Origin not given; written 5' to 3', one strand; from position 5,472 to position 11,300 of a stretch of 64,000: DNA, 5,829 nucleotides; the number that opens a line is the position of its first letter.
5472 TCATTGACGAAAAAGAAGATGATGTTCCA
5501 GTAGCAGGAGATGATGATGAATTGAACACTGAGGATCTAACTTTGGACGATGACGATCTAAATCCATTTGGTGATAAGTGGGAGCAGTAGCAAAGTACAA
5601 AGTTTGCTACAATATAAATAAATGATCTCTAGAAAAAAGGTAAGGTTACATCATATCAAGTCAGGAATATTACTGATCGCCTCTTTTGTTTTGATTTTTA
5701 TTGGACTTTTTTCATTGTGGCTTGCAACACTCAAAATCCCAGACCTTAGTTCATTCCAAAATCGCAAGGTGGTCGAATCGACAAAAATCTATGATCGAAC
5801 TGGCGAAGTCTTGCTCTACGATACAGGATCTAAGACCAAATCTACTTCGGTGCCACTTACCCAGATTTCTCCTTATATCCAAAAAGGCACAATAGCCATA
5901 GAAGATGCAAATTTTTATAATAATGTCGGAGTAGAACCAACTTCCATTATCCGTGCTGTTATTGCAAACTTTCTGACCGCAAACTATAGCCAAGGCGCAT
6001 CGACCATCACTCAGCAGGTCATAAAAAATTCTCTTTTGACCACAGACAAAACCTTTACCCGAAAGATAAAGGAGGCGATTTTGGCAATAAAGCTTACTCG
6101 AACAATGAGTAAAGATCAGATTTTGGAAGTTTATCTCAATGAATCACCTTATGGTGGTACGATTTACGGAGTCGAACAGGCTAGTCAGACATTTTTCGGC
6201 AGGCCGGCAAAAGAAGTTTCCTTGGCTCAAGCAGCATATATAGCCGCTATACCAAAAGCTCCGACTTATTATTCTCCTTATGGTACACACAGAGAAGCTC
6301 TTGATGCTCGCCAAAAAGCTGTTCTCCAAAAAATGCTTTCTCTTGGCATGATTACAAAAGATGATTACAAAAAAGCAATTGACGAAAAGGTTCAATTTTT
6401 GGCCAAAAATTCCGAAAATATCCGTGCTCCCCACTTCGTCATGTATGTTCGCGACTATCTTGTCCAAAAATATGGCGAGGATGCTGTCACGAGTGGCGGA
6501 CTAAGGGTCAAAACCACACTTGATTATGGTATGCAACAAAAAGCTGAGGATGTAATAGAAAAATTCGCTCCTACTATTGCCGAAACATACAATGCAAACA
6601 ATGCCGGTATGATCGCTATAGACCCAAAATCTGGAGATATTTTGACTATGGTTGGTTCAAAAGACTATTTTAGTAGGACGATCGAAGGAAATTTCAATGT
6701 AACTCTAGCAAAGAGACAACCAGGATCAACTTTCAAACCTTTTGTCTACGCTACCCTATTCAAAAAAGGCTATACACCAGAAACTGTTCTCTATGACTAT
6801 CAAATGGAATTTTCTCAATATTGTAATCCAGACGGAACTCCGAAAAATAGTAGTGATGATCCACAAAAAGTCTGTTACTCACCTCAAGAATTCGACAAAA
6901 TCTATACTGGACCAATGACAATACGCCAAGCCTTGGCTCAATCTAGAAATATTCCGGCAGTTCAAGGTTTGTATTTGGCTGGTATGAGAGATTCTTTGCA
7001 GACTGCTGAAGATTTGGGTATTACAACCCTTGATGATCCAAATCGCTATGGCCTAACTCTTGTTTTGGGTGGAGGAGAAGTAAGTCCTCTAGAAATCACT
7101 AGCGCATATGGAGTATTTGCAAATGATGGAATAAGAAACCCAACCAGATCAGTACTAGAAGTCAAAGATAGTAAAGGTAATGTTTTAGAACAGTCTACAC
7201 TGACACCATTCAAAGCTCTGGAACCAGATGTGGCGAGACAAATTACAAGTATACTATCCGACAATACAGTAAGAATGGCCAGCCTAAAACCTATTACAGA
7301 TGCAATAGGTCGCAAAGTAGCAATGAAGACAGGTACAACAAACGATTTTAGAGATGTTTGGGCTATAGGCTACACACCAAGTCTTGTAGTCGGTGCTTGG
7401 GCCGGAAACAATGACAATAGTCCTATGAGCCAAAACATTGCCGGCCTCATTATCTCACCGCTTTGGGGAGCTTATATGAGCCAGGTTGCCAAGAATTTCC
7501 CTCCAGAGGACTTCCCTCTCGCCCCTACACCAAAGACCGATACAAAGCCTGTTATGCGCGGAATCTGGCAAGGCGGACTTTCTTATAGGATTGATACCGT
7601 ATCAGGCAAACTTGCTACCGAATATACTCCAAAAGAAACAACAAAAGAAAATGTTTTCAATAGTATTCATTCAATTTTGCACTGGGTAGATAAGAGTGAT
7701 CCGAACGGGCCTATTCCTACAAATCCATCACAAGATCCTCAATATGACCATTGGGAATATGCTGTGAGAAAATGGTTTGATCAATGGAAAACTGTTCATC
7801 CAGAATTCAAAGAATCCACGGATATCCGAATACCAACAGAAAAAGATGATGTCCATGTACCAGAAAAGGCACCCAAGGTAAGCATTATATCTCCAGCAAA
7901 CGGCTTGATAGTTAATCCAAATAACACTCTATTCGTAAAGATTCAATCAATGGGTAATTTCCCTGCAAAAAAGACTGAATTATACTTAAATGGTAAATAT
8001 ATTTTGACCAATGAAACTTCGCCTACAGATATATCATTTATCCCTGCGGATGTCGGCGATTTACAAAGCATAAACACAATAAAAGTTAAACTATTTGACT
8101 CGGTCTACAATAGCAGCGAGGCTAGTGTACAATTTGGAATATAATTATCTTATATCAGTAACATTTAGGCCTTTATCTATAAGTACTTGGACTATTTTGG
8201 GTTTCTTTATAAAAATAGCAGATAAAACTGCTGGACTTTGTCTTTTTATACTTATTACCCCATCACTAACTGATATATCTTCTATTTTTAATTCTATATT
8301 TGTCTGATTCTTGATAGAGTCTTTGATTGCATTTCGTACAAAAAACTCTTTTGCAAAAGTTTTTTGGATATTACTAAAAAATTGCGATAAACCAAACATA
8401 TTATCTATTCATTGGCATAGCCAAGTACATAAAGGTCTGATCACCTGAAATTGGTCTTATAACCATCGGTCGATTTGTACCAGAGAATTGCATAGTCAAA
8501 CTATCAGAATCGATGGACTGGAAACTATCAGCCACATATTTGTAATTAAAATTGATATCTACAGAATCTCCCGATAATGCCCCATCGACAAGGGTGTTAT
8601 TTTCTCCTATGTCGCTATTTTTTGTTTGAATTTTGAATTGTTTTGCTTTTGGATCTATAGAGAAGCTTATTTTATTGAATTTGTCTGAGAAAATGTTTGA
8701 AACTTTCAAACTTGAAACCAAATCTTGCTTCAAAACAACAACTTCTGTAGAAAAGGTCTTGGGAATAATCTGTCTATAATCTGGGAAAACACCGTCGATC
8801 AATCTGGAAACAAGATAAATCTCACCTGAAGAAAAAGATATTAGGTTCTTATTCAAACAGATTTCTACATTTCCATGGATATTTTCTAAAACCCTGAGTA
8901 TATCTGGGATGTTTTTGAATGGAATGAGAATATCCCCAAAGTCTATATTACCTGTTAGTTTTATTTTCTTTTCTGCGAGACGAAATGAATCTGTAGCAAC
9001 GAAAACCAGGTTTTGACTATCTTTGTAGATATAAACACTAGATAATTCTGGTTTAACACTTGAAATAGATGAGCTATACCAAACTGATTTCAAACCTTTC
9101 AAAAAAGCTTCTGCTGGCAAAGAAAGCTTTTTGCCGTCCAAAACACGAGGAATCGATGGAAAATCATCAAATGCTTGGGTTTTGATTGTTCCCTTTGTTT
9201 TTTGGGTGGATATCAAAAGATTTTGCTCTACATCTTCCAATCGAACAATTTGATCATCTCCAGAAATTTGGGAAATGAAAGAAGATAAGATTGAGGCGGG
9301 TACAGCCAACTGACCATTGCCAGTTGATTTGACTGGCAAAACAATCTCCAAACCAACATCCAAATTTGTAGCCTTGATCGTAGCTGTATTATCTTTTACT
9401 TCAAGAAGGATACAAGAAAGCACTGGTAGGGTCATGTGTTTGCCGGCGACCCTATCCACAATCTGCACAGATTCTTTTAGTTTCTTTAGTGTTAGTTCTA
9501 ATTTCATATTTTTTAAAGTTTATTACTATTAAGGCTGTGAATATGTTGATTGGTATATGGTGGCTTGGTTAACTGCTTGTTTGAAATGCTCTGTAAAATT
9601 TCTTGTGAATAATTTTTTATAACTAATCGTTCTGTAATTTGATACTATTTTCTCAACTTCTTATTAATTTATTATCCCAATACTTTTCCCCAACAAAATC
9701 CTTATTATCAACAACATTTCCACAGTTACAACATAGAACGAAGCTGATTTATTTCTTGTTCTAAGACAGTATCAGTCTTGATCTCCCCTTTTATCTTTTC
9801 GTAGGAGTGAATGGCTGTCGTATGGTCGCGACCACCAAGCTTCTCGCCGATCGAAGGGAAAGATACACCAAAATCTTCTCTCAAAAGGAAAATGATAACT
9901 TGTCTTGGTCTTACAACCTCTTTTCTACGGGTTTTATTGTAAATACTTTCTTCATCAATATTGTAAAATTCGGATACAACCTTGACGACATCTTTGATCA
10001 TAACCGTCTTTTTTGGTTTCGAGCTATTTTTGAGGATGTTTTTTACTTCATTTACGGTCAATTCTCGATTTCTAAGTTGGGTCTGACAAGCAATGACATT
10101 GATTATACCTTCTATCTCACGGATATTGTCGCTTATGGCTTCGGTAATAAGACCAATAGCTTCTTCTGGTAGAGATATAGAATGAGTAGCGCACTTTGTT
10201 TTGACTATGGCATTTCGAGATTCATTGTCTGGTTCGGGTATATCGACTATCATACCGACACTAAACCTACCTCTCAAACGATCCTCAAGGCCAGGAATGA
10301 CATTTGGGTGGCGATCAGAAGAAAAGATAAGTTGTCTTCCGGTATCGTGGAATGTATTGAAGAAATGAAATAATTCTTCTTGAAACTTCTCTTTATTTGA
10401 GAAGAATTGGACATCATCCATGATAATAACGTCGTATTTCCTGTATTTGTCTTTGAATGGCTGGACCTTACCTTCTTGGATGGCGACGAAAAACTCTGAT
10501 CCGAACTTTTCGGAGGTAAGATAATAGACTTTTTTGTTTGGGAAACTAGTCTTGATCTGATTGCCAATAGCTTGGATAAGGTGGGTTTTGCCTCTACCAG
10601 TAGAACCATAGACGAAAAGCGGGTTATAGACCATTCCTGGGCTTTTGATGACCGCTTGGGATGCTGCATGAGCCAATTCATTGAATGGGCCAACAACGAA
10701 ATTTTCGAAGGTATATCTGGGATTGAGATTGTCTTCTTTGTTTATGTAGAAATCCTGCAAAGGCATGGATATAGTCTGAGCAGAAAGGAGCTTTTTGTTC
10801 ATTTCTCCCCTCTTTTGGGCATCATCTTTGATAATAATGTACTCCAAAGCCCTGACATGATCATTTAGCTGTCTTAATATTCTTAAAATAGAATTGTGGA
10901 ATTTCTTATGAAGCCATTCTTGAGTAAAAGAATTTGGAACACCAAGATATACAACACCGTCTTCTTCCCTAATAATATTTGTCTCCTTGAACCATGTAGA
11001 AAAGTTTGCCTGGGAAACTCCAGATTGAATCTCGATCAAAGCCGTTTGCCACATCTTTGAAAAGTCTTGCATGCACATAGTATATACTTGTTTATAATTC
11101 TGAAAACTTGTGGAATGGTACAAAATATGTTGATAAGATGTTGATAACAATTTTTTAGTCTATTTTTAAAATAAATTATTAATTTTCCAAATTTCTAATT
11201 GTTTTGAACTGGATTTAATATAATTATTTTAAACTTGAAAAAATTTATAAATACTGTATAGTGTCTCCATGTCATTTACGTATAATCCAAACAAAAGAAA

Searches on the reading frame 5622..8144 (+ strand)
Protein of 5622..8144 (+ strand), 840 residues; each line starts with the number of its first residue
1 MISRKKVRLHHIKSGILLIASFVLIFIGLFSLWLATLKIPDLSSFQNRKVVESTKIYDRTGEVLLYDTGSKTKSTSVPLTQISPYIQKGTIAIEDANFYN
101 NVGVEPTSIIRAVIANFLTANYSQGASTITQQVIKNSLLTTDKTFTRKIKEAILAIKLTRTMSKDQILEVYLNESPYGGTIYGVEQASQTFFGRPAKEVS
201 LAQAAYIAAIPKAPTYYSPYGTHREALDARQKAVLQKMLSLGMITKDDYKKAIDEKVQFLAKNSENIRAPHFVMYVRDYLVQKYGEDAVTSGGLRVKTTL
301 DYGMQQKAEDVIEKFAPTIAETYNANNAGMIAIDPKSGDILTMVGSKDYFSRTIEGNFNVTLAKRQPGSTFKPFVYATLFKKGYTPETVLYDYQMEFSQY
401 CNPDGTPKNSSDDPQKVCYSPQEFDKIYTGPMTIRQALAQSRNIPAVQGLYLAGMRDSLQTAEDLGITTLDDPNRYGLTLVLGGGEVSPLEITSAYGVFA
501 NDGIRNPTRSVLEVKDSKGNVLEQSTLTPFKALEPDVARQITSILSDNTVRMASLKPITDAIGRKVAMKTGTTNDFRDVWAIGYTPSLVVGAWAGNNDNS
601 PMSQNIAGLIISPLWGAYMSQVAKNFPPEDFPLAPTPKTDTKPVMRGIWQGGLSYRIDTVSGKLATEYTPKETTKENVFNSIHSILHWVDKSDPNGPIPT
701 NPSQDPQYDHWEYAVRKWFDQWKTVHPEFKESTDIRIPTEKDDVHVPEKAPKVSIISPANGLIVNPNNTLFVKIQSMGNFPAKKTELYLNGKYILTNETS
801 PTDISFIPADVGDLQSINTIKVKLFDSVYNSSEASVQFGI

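Call 32: search_protein_families(library=pfam, proteins=[window:5622-8144:+], max_evalue=0.001)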
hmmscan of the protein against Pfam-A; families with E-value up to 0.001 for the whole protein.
window:5622-8144:+ (840 aa): 3 families
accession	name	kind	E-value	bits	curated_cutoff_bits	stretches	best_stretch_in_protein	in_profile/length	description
PF00912.28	Transgly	-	6.6e-58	195.5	27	1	67-238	7-177/178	Transglycosylase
PF00905.27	Transpeptidase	-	8.4e-19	68.3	22.1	1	330-587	3-267/299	Penicillin binding protein transpeptidase domain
PF17957.7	Big_7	-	0.00025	22.1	24.1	1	751-810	1-60/70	Bacterial Ig domain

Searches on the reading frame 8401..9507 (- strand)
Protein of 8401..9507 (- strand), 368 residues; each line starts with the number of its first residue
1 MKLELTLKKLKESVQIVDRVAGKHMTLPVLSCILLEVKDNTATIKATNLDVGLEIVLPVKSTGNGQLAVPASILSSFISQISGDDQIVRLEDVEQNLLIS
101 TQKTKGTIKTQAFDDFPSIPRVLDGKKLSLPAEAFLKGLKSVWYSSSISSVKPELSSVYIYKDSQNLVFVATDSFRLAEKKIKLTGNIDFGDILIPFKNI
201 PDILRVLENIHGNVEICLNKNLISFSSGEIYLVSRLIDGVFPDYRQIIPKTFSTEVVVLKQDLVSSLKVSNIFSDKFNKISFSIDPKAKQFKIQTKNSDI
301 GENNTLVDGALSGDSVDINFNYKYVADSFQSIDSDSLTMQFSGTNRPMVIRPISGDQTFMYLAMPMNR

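Call 32: search_protein_families(library=pfam, proteins=[window:8401-9507:-], max_evalue=0.001)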
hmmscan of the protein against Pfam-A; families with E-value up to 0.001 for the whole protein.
window:8401-9507:- (368 aa): 3 families
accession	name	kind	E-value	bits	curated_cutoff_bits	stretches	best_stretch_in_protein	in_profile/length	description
PF02767.21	DNA_pol3_beta_2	-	2.6e-23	82.9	27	1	130-243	2-116/116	DNA polymerase III beta subunit, central domain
PF00712.24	DNA_pol3_beta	-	3.4e-20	72.8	24.4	2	1-120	1-120/120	DNA polymerase III beta subunit, N-terminal domain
PF02768.20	DNA_pol3_beta_3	-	2.9e-19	69.5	27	1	245-366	1-120/121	DNA polymerase III beta subunit, C-terminal domain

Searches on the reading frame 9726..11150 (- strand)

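Call 32: search_protein_families(library=pfam, proteins=[window:9726-11150:-], max_evalue=0.001)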
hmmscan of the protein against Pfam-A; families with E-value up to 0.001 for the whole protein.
window:9726-11150:- (474 aa): 8 families
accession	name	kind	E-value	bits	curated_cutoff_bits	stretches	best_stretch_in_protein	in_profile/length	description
PF00308.24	Bac_DnaA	-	7.7e-64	215.2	23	1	142-303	1-162/162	Bacterial DnaA ATPAse domain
PF08299.17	Bac_DnaA_C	-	1.5e-22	79.8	31.5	1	385-453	1-69/69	Bacterial dnaA protein helix-turn-helix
PF11638.13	DnaA_N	-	4.2e-13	49.2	24.6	1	32-93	2-64/65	DnaA N-terminal domain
PF01695.23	IstB_IS21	-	3.8e-07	30.3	24.1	1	179-271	96-186/238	IstB-like ATP binding protein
PF00004.35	AAA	-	3.5e-06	27.9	21.2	1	179-296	2-127/131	ATPase family associated with various cellular activities (AAA)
PF13401.12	AAA_22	-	3.8e-05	24.4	27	0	178-273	8-117/130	AAA domain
PF00910.28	RNA_helicase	-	0.0002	22.2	21.5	1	179-261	2-72/105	RNA helicase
PF13191.12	AAA_16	-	0.00071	20.5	32.6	0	159-210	12-55/167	AAA ATPase domain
